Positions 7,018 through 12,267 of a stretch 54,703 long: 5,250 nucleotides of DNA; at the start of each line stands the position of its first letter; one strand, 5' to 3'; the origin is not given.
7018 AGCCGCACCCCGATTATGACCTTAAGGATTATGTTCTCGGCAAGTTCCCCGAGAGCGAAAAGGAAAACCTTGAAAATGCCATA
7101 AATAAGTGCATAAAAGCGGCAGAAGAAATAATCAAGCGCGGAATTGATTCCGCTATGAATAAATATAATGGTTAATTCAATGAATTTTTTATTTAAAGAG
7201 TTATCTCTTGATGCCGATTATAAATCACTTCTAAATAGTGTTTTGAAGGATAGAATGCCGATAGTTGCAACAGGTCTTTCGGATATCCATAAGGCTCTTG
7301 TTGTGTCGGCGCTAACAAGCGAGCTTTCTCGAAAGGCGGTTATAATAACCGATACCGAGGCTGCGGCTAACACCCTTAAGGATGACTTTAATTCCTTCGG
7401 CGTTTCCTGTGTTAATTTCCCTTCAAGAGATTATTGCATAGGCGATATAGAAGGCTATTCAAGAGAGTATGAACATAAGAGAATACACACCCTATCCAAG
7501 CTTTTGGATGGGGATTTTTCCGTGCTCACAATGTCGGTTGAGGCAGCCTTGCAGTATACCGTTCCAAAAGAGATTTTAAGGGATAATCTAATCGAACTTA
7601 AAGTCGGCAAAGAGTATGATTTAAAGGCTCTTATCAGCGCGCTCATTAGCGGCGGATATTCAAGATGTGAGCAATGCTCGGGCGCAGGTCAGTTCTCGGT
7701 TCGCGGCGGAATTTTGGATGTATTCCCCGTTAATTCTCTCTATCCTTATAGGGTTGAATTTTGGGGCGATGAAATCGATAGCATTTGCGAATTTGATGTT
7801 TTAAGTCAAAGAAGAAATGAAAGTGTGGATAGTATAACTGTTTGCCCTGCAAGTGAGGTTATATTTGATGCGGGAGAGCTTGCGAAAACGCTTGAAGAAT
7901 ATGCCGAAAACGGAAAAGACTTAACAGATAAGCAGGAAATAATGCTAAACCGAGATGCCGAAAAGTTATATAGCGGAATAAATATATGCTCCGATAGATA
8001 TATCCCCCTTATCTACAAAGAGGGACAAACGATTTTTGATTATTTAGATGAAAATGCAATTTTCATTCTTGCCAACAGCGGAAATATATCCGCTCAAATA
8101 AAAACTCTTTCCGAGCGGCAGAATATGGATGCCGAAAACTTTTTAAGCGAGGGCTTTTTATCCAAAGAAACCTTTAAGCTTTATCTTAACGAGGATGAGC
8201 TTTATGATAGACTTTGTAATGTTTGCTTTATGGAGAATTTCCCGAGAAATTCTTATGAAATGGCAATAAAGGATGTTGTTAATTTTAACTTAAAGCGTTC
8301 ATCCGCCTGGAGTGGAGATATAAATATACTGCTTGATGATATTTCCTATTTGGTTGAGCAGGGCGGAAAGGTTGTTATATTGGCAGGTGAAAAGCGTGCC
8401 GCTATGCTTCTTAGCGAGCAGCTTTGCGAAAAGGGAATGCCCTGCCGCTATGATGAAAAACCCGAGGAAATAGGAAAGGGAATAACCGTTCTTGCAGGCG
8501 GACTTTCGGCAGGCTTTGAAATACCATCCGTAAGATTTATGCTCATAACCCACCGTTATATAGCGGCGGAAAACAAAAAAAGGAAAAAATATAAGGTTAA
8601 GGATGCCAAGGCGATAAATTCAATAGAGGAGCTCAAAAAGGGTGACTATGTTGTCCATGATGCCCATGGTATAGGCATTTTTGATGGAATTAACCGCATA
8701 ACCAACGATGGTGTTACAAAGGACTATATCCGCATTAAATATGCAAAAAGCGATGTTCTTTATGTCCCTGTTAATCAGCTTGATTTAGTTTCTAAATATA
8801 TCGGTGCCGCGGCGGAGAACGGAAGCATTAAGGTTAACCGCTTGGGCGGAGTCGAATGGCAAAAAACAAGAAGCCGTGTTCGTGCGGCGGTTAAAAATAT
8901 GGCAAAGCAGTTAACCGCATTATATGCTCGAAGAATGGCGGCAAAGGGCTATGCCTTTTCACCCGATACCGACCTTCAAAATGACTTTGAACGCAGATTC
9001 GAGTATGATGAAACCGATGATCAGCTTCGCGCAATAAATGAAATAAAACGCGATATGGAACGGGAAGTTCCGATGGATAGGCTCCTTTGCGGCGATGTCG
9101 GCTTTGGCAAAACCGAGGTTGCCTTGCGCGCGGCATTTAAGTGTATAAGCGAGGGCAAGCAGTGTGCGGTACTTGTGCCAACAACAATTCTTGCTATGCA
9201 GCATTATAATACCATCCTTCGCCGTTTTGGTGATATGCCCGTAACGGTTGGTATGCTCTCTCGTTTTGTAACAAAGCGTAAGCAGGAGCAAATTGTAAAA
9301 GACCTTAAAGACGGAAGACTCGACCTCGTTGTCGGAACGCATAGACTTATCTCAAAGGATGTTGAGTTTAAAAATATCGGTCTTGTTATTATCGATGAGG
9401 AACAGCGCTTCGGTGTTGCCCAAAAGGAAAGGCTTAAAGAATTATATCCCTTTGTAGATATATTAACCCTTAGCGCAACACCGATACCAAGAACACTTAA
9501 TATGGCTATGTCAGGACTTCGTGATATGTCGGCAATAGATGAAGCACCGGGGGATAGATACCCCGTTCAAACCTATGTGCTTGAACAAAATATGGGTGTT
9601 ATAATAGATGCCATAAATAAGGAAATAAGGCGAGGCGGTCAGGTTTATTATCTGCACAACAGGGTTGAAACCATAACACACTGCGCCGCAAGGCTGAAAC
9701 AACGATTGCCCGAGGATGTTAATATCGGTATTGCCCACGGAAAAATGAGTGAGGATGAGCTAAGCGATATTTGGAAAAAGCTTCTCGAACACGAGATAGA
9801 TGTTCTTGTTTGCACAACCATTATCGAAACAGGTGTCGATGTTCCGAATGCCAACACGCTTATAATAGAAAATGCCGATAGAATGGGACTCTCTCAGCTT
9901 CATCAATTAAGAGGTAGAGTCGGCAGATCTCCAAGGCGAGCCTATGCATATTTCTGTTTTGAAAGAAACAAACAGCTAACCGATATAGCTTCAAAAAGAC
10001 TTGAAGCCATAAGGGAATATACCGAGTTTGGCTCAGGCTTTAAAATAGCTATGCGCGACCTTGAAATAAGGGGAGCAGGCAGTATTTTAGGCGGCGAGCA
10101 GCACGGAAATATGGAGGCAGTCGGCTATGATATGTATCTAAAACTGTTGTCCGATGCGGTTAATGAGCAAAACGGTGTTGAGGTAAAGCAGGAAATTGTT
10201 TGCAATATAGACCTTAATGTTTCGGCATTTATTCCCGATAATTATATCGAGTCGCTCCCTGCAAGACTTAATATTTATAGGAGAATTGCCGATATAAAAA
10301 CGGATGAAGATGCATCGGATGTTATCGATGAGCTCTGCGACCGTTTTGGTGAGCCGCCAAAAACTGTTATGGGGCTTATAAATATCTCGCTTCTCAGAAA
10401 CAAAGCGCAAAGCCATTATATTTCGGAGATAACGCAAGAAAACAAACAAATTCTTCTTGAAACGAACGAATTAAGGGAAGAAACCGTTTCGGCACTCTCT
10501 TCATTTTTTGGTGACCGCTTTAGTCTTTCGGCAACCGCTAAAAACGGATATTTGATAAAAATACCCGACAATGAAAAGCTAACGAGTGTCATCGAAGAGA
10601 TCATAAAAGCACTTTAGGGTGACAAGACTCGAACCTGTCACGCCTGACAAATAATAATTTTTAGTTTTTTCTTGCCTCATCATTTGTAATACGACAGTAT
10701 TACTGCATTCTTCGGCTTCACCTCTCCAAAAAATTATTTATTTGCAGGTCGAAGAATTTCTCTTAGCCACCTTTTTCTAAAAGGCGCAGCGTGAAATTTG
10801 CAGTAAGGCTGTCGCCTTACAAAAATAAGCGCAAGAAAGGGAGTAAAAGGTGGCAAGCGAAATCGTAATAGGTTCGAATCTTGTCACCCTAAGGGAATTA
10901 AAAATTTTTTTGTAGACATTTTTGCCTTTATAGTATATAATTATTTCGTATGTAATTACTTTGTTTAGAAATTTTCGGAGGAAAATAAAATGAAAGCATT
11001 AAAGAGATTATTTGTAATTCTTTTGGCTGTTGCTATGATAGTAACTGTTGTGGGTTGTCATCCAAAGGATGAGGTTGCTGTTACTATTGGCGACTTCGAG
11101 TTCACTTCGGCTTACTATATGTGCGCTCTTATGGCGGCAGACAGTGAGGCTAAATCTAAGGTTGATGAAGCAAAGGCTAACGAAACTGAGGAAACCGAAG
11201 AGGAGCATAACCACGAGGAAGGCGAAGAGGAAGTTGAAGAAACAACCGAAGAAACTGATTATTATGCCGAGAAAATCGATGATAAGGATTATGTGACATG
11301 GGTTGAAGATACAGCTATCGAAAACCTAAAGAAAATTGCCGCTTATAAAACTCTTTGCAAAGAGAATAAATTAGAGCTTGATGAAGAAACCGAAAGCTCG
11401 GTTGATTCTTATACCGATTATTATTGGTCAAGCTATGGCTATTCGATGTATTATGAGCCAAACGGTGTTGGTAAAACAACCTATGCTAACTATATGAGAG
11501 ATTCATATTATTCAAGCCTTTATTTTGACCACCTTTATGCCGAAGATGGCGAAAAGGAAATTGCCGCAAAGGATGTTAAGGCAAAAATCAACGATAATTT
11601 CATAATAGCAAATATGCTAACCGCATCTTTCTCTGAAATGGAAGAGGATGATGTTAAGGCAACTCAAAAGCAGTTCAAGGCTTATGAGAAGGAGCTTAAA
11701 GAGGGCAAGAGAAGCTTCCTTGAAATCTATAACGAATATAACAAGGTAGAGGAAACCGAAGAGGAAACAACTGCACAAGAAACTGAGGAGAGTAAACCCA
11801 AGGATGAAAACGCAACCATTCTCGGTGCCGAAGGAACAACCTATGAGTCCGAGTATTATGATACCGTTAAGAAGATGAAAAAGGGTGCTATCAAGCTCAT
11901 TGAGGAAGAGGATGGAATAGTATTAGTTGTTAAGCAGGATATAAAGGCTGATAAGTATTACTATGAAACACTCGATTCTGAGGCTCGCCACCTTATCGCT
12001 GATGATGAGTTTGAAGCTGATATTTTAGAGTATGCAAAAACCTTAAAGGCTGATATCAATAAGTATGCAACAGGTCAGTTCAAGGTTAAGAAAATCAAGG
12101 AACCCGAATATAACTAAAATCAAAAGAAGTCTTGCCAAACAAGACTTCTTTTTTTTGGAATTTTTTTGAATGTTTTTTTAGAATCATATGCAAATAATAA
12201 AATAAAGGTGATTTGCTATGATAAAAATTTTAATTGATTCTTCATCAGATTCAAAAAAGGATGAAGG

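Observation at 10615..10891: Unrecognised 273-bp terminal-inverted-repeat element fused to the mfd stop codon (copy A)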

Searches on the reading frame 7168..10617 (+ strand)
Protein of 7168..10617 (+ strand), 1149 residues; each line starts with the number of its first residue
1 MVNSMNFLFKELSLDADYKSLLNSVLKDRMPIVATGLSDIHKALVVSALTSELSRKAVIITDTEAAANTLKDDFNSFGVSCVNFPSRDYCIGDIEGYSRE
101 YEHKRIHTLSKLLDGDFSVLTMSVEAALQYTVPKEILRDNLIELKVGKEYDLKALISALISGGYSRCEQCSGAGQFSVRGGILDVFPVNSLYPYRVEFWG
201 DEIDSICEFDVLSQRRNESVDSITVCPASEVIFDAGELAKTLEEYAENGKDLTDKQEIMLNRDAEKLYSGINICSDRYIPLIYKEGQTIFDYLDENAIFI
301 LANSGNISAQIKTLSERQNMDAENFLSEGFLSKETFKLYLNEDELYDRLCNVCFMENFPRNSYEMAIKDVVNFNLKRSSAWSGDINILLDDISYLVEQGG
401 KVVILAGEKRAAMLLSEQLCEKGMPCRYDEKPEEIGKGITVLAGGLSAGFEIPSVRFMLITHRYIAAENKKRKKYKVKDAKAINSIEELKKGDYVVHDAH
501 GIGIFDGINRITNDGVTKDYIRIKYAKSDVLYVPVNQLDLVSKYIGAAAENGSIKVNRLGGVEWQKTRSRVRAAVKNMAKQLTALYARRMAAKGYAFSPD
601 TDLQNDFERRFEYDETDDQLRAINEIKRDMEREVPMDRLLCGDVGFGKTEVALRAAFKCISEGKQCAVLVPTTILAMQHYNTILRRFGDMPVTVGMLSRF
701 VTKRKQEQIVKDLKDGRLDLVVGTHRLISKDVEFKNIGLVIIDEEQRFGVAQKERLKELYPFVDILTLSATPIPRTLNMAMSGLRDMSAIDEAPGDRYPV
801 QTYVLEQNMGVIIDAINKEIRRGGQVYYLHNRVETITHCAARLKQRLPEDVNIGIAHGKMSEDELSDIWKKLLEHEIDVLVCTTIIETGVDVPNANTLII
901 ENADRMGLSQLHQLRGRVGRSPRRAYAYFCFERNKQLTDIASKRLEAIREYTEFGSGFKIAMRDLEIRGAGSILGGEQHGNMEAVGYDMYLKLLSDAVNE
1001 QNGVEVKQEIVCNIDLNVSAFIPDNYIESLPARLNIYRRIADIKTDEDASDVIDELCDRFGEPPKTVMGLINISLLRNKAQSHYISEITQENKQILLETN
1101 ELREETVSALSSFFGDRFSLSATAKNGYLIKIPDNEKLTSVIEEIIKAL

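Call 35: find_encoding_contigs(protein=window:7168-10617:+, flank=1500, max_places=10)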
Protein window:7168-10617:+ (1149 aa): no gene with exactly this product is on record in the collection.

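Call 57: search_protein_families(library=pfam, proteins=[window:7168-10617:+], max_evalue=0.001)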
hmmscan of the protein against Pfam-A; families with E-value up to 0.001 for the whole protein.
window:7168-10617:+ (1149 aa): 7 families
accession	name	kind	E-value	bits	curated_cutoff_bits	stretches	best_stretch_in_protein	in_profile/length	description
PF00270.35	DEAD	-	8.6e-28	97.6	26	1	616-778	1-165/167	DEAD/DEAH box helicase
PF17757.6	UvrB_inter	-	6.8e-27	93.9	22.9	1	142-230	1-90/91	UvrB interaction domain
PF03461.20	TRCF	-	2.3e-25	89.2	25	1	1016-1103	1-88/95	TRCF domain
PF02559.22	CarD_TRCF_RID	-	1.8e-22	79.6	23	1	489-545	1-57/57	CarD-like/TRCF RID domain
PF00271.37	Helicase_C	-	1.8e-21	76.9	23.5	1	815-920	5-108/110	Helicase conserved C-terminal domain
PF04851.21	ResIII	-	2.2e-10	41.1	22.5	1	616-772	5-162/164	Type III restriction enzyme, res subunit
PF22590.2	Cas3-like_C_2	-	2.6e-06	28.1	27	1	823-922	2-105/106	CRISPR-associated nuclease/helicase Cas3, C-terminal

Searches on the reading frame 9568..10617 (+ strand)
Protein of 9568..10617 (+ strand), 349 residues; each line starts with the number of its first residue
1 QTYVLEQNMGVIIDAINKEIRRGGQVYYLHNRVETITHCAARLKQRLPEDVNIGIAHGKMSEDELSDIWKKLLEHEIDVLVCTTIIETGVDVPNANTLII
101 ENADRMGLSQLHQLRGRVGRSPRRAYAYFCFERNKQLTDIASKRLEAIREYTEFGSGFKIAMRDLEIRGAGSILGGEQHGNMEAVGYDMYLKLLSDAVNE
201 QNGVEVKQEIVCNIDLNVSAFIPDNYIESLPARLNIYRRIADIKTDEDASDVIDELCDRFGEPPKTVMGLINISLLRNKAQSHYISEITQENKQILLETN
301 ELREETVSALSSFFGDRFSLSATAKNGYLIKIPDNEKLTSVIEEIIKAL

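Call 43: find_homologous_proteins(query=window:9568-10617:+, max_evalue=1e-60)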
Query window:9568-10617:+ (349 aa): 6459 proteins with E <= 1e-60 among 8000 candidates; the best 120 are listed.
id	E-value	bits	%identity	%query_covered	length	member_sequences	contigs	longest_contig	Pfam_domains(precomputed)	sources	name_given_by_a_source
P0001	4.8e-167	573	74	100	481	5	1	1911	PF00270.36,PF03461.21,PF00271.38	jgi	-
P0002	7.8e-167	572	73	100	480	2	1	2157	PF00270.36,PF03461.21,PF00271.38,PF22590.3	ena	-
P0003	2.8e-166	571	73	100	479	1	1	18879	PF00270.36,PF03461.21,PF00271.38,PF22590.3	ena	-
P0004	2.0e-164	564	73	100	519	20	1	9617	PF00270.36,PF03461.21,PF00271.38,PF04851.22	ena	-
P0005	2.8e-164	564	74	100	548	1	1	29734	PF00270.36,PF03461.21,PF00271.38,PF22590.3,PF04851.22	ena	-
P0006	1.9e-163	561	71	100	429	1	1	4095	PF00270.36,PF03461.21,PF00271.38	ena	-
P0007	9.8e-163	559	72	100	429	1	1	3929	PF00270.36,PF03461.21,PF00271.38,PF22590.3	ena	-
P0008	1.3e-161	555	71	100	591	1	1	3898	PF00270.36,PF03461.21,PF00271.38,PF04851.22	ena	-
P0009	1.8e-161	555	72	100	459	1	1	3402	PF00270.36,PF03461.21,PF00271.38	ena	-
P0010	2.8e-161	554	71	100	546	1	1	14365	PF00270.36,PF03461.21,PF00271.38,PF04851.22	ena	-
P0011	3.3e-161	554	71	100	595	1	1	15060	PF00270.36,PF03461.21,PF00271.38,PF04851.22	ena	-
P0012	4.2e-161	554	71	100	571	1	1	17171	PF00270.36,PF03461.21,PF00271.38,PF04851.22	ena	-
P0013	4.3e-161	553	71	100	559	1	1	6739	PF00270.36,PF03461.21,PF00271.38,PF04851.22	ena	-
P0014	4.8e-161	553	71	100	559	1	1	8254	PF00270.36,PF03461.21,PF00271.38,PF04851.22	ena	-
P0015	5.1e-161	553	71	100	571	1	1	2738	PF00270.36,PF03461.21,PF00271.38,PF04851.22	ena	-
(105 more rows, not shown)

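Call 44: find_encoding_contigs(protein=P0005, flank=1500, max_places=3)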
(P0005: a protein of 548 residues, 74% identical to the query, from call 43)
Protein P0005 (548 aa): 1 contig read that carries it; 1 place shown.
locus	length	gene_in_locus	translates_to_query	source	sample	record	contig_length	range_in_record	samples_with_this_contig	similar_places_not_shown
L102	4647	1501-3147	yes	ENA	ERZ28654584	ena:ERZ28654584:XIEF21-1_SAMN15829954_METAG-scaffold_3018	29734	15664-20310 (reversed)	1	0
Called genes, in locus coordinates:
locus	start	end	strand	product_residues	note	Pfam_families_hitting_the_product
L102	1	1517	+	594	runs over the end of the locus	PF17757:UvrB_inter, PF02559:CarD_TRCF_RID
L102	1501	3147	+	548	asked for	PF00270:DEAD, PF04851:ResIII, PF22590:Cas3-like_C_2 (faint), PF00271:Helicase_C, PF03461:TRCF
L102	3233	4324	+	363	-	-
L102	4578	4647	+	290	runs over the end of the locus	PF12849:PBP_like_2, PF01547:SBP_bac_1 (weak), PF13531:SBP_bac_11, PF12727:PBP_like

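Call 45: find_encoding_contigs(protein=P0003, flank=1500, max_places=3)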
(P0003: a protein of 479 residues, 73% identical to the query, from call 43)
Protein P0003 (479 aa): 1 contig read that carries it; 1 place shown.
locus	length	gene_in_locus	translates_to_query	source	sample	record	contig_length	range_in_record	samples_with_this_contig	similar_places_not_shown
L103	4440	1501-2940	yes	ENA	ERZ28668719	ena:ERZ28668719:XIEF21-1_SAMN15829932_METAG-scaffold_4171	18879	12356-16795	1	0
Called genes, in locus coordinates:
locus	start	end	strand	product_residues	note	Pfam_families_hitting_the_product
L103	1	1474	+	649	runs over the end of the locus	PF17757:UvrB_inter, PF02559:CarD_TRCF_RID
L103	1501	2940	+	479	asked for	PF00270:DEAD, PF00271:Helicase_C, PF22590:Cas3-like_C_2 (faint), PF03461:TRCF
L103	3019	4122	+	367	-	-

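Call 46: find_encoding_contigs(protein=P0012, flank=1500, max_places=3)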
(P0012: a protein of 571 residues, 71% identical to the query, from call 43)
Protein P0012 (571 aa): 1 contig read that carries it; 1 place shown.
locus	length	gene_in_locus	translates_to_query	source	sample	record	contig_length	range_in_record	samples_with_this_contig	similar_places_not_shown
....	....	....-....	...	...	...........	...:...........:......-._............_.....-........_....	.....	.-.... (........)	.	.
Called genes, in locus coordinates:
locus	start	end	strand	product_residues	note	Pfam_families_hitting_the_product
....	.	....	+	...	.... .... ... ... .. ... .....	-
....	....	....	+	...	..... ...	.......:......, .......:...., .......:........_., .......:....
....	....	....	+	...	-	-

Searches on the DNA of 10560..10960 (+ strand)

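Call 7: search_rna_families(source=window, start=10560, end=10960, threshold=evalue, max_evalue=10, show_alignments=3)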
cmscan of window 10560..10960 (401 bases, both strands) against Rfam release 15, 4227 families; matches with E-value up to 10: 3.
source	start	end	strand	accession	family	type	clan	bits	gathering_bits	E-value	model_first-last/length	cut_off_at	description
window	10831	10849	+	RF01360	CRISPR-DR47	Gene; CRISPR;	-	13.8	39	8.4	1-37/37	no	CRISPR RNA direct repeat element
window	10888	10933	-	RF02264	MAT2A_E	Cis-reg;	-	13.7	46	8.6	10-59/67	no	MAT2A 3'UTR stem loop E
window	10783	10857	+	RF02912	AAC_AAD_leader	Cis-reg;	-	13.4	56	4.3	1-75/75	no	putative aminoglycoside riboswitch / attI site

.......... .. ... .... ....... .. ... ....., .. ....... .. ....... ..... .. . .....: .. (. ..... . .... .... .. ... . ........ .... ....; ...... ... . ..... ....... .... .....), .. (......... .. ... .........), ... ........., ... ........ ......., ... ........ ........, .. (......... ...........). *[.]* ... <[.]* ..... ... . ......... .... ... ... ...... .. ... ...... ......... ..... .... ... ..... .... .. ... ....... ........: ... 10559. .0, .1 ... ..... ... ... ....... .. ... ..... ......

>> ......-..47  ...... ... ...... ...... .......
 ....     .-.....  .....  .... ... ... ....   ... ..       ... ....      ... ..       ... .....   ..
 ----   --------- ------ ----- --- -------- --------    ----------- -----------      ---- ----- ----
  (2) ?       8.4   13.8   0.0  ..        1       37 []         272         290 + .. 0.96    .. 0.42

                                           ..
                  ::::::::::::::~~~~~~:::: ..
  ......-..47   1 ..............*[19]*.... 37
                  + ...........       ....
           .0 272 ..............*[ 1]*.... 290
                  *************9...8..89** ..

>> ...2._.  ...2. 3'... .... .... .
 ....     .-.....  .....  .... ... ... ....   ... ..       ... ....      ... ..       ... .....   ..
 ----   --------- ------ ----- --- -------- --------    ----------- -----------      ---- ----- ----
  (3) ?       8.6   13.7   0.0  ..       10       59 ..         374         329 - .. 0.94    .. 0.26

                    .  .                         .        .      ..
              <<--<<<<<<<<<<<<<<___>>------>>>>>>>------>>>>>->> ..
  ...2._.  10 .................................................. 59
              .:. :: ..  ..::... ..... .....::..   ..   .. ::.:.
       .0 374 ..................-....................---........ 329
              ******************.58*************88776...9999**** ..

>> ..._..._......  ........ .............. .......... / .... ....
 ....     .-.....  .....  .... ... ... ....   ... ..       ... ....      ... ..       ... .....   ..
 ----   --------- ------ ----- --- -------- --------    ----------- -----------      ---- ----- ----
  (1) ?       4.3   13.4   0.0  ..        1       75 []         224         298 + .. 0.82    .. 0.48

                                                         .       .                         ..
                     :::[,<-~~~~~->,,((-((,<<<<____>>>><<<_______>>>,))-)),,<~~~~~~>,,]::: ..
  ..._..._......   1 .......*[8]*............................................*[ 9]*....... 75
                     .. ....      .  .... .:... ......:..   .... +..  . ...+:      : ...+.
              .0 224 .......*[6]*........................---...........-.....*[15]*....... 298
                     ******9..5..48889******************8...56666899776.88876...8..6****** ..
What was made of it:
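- On Any Rfam RNA family: The best hits in the element have E > 4 (call 7).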

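Call 48: search_dna_similar(query=window:10615-10891:+, collection=plasmids, mode=distant, max_evalue=0.001)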
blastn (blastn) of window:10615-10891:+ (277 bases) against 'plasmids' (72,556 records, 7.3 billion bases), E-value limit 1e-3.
No match.

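Call 49: search_dna_similar(query=window:10615-10891:+, collection=phages, mode=distant, max_evalue=0.001)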
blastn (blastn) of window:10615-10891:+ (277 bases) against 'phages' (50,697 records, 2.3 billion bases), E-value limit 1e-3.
No match.
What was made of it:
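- Tried and rejected: blastn of the element against plasmids and phages: no match (calls 48, 49).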

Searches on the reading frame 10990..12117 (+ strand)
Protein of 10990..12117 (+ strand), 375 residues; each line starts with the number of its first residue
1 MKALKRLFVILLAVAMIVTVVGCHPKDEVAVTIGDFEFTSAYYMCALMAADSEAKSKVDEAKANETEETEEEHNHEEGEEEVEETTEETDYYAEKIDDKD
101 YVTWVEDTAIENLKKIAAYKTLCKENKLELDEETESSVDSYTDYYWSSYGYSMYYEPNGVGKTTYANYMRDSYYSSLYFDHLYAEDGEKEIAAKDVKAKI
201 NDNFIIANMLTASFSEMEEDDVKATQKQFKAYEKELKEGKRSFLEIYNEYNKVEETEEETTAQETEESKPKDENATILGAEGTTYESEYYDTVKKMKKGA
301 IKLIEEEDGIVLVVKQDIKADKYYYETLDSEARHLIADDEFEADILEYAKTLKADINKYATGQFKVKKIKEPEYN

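Call 34: find_encoding_contigs(protein=window:10990-12117:+, flank=1500, max_places=10)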
Protein window:10990-12117:+ (375 aa): no gene with exactly this product is on record in the collection.

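Call 57: search_protein_families(library=pfam, proteins=[window:10990-12117:+], max_evalue=0.001)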
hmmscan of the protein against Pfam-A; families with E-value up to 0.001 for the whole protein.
window:10990-12117:+ (375 aa): 1 family
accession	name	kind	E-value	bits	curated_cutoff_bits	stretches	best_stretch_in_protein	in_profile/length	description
PF17144.9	Ribosomal_L5e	-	0.00035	21.1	27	0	16-82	60-126/163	Ribosomal large subunit proteins 60S L5, and 50S L18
